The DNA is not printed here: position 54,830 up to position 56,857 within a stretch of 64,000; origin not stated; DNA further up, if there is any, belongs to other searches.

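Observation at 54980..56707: GspE/PilB-like ATPase with its catalytic motifs selectively degenerated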

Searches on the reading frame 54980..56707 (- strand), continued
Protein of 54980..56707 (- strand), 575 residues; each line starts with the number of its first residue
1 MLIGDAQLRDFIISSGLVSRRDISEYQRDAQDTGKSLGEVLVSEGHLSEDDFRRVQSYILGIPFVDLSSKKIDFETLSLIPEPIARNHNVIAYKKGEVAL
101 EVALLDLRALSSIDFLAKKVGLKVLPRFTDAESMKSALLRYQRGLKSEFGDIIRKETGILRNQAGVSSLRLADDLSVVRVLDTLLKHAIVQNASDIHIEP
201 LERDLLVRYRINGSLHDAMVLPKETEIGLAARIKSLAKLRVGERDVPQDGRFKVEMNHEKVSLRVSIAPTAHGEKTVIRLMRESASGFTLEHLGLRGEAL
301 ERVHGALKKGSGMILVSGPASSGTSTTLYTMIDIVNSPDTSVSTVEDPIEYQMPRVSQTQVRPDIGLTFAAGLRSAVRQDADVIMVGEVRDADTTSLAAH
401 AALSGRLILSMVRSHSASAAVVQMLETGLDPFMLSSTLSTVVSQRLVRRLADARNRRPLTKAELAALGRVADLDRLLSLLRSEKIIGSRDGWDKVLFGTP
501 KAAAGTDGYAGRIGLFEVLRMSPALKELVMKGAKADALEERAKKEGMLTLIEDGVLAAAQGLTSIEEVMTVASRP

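Call 38: search_solved_structures(query=window:54980-56707:-, show_alignments=4, max_evalue=1e-85)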
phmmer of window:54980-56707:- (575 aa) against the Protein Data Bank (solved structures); distinct sequences matched with E-value up to 1e-85: 5.
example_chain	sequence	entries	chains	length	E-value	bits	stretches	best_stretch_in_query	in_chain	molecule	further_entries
6f8l_G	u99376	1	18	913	3.2e-94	319.5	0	8-570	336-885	Type IV pilus assembly protein PilF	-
3jc8_Ba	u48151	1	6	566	6.6e-94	318.5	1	7-569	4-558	Type IV-A pilus assembly ATPase PilB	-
5zfr_A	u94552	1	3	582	2e-91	310.2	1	7-571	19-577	Type IV pilus biogenesis ATPase PilB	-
5tsg_B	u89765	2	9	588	6.6e-91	308.6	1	8-571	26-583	Type IV pilus biogenesis ATPase PilB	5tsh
6olj_C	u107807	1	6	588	1.1e-90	307.8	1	8-571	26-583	Type IV pilus biogenesis ATPase PilB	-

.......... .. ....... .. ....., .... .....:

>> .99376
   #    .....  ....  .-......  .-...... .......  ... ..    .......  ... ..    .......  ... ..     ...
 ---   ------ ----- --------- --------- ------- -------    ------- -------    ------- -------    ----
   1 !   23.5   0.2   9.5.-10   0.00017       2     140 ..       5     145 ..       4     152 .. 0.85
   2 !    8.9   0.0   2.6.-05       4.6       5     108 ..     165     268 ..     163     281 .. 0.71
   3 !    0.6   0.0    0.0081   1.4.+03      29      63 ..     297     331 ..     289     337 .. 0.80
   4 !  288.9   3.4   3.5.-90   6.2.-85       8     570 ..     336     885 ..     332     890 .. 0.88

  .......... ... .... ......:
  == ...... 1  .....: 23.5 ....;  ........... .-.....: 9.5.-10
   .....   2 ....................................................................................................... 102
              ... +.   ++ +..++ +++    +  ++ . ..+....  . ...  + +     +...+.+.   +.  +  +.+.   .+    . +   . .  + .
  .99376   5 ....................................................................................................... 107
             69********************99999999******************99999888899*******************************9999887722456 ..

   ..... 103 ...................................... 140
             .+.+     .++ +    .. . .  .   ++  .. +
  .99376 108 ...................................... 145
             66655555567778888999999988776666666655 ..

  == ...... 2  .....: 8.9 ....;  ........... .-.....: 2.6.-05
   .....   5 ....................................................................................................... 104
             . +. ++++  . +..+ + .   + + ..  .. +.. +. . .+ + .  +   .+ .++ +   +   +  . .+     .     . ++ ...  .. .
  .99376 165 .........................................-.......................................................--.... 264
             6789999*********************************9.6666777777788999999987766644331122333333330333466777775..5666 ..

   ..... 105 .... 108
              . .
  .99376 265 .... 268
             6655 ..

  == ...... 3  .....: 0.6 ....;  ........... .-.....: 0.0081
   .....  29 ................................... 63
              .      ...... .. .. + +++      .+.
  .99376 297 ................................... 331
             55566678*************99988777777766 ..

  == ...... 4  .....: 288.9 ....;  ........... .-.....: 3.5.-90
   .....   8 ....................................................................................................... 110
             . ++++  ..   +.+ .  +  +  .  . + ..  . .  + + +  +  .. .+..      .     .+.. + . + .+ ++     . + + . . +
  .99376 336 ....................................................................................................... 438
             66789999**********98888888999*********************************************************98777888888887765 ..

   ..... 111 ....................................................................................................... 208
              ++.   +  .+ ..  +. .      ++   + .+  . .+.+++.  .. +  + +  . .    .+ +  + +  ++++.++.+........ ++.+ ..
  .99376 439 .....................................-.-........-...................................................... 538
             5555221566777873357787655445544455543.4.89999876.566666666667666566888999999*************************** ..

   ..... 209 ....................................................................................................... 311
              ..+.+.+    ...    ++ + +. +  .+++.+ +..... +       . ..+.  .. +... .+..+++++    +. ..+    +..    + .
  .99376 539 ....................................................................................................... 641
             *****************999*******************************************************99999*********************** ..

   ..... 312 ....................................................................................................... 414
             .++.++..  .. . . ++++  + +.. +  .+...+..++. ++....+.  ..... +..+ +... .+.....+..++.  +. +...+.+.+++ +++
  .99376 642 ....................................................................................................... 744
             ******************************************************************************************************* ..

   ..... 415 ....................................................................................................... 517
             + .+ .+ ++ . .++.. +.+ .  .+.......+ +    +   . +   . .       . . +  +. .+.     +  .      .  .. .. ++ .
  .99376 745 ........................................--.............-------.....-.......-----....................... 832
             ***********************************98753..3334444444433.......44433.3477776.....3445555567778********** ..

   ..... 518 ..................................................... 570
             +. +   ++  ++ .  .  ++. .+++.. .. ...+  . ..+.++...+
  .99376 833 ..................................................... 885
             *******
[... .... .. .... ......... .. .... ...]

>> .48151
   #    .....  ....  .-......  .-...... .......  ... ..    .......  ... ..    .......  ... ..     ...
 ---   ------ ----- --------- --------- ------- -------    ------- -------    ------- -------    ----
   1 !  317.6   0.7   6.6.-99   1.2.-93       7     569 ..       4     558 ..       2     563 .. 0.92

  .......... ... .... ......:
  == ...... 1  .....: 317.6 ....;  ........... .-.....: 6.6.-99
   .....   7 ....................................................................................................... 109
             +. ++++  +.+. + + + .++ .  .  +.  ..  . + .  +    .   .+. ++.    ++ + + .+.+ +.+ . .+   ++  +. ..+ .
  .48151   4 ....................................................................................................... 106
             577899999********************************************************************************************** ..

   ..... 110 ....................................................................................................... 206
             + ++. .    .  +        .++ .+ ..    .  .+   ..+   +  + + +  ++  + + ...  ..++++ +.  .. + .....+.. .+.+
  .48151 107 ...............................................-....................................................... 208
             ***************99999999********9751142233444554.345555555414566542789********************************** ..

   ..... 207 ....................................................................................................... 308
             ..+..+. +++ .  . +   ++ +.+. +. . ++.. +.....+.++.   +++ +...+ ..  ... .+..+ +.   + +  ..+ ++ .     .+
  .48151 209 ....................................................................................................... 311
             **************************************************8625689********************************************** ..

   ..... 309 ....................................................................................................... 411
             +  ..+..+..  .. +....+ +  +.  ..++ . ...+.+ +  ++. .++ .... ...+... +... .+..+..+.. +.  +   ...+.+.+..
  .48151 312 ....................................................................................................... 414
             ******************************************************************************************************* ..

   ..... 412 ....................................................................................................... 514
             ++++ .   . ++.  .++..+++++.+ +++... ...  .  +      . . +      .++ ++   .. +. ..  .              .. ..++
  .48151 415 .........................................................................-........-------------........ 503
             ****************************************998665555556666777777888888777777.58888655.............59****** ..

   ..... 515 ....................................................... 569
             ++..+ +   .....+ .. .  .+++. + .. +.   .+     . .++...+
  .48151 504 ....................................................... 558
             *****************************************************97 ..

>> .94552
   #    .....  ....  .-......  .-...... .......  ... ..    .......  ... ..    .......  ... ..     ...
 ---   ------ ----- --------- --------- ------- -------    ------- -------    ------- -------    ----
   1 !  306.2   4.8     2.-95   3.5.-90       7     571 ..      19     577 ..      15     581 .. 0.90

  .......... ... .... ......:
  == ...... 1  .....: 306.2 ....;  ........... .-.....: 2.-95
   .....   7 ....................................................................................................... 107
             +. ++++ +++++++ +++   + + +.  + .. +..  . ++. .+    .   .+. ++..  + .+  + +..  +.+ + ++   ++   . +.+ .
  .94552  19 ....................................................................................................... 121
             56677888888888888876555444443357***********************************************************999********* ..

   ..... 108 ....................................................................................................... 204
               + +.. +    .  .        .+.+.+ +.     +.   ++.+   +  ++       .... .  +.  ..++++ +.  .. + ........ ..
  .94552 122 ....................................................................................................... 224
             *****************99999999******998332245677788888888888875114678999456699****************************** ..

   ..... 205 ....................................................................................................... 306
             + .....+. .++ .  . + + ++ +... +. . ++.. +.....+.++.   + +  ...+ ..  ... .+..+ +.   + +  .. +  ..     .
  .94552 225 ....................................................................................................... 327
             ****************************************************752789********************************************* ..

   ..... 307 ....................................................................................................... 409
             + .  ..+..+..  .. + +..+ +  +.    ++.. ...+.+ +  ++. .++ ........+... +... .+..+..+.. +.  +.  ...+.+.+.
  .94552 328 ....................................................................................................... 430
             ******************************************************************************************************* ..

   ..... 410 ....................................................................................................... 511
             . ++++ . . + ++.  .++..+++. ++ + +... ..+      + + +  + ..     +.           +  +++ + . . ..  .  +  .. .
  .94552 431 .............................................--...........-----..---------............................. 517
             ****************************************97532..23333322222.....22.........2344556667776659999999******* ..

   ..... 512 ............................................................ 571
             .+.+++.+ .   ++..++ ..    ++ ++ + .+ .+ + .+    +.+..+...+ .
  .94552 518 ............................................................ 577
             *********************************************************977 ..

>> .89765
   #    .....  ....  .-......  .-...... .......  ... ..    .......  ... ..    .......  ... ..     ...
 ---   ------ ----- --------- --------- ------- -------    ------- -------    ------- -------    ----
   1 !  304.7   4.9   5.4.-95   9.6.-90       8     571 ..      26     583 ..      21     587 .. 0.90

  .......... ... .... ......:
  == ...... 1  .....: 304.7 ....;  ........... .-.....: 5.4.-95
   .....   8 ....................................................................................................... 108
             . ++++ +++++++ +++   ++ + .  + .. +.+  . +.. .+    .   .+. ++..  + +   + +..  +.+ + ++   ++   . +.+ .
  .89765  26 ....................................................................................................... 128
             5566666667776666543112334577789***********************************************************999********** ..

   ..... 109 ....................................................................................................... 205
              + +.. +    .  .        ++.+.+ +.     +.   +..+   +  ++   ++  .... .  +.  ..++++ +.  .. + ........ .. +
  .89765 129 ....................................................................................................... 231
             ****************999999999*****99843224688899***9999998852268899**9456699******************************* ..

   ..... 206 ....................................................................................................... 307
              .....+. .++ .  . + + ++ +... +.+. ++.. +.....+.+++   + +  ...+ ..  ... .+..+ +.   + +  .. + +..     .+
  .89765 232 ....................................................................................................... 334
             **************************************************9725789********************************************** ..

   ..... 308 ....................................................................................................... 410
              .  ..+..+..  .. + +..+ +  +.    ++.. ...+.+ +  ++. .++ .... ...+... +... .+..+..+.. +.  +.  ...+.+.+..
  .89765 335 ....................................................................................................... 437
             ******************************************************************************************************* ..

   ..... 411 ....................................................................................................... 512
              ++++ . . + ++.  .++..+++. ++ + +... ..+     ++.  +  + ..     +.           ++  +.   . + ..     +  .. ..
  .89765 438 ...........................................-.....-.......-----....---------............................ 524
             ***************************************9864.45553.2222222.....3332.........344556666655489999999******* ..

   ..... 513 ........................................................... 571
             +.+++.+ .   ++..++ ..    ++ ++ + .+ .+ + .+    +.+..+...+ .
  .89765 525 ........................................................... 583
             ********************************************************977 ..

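Call 40: list_cluster_members(proteins=[window:54980-56707:-])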
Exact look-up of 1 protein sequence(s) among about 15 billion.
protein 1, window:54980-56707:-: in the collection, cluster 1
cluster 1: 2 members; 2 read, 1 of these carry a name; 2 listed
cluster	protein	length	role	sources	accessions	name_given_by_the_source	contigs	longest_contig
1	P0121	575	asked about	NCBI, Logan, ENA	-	-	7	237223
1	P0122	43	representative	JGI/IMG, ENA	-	succinate dehydrogenase / fumarate reductase iron-sulfur subunit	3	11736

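Call 51: search_protein_families(library=ncbifam, proteins=[P0019, P0057, P0008, P0001, P0029], max_evalue=1e-60)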
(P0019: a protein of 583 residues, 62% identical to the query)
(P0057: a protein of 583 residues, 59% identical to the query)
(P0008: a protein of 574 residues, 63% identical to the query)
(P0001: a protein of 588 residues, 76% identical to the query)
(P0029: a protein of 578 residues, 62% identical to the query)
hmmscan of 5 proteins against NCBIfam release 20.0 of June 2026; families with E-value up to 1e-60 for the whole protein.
P0019 (583 aa): 5 families
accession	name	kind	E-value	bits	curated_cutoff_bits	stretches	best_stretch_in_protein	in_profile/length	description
TIGR02538.1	type_IV_pilB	equivalog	1e-157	526.1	675.65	1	8-582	2-563/564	type IV-A pilus assembly ATPase PilB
TIGR02533.1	type_II_gspE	equivalog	2.5e-152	508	630.25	1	80-580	4-485/486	type II secretion system ATPase GspE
NF007755.0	PRK10436.1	equivalog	2.7e-126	422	617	1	84-581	13-459/465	type II secretion system protein GspE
NF053534.1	T4PilAsmATPsTfpB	equivalog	2.4e-122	409.3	850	1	37-581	53-582/584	type IV pilus assembly ATPase TfpB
NF041000.1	ATPase_ComGA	equivalog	1.4e-73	247.2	300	1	192-457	2-266/267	competence type IV pilus ATPase ComGA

P0057 (583 aa): 5 families
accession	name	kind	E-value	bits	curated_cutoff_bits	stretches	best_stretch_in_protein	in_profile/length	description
TIGR02538.1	type_IV_pilB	equivalog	3.2e-153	511.3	675.65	1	8-582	2-563/564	type IV-A pilus assembly ATPase PilB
TIGR02533.1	type_II_gspE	equivalog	2.5e-147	491.4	630.25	1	80-580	4-485/486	type II secretion system ATPase GspE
NF007755.0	PRK10436.1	equivalog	9e-124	413.6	617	1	84-581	13-459/465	type II secretion system protein GspE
NF053534.1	T4PilAsmATPsTfpB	equivalog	1.7e-118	396.6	850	1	50-581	66-582/584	type IV pilus assembly ATPase TfpB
NF041000.1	ATPase_ComGA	equivalog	4.7e-71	238.9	300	1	192-457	2-266/267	competence type IV pilus ATPase ComGA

P0008 (574 aa): 5 families
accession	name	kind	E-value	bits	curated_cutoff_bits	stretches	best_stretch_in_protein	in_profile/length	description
TIGR02538.1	type_IV_pilB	equivalog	1.8e-138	462.7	675.65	1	8-572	2-562/564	type IV-A pilus assembly ATPase PilB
TIGR02533.1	type_II_gspE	equivalog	2.1e-133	445.5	630.25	1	80-571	4-485/486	type II secretion system ATPase GspE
NF007755.0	PRK10436.1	equivalog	1.1e-110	370.5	617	1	85-453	14-361/465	type II secretion system protein GspE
NF053534.1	T4PilAsmATPsTfpB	equivalog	8.5e-106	354.6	850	1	159-572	184-582/584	type IV pilus assembly ATPase TfpB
NF041000.1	ATPase_ComGA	equivalog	2e-66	223.8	300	1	183-448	2-266/267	competence type IV pilus ATPase ComGA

P0001 (588 aa): 4 families
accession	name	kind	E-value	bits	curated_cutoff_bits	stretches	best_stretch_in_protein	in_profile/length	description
TIGR02538.1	type_IV_pilB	equivalog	4.6e-115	385.4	675.65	1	22-584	2-560/564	type IV-A pilus assembly ATPase PilB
TIGR02533.1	type_II_gspE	equivalog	8.2e-115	384.2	630.25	1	94-583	4-483/486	type II secretion system ATPase GspE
NF007755.0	PRK10436.1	equivalog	1.3e-99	334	617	1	186-583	80-456/465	type II secretion system protein GspE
NF053534.1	T4PilAsmATPsTfpB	equivalog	6.1e-91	305.6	850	1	186-584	196-580/584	type IV pilus assembly ATPase TfpB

P0029 (578 aa): 5 families
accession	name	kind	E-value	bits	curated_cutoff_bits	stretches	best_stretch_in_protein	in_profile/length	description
TIGR02538.1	type_IV_pilB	equivalog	1.8e-144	482.5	675.65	1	9-573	3-563/564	type IV-A pilus assembly ATPase PilB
TIGR02533.1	type_II_gspE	equivalog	1.7e-138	462.3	630.25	1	83-571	7-485/486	type II secretion system ATPase GspE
NF007755.0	PRK10436.1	equivalog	1.5e-114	383.3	617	1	84-576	13-463/465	type II secretion system protein GspE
NF053534.1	T4PilAsmATPsTfpB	equivalog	5.7e-113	378.3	850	1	159-572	184-582/584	type IV pilus assembly ATPase TfpB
NF041000.1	ATPase_ComGA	equivalog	3.6e-70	236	300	1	182-447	2-266/267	competence type IV pilus ATPase ComGA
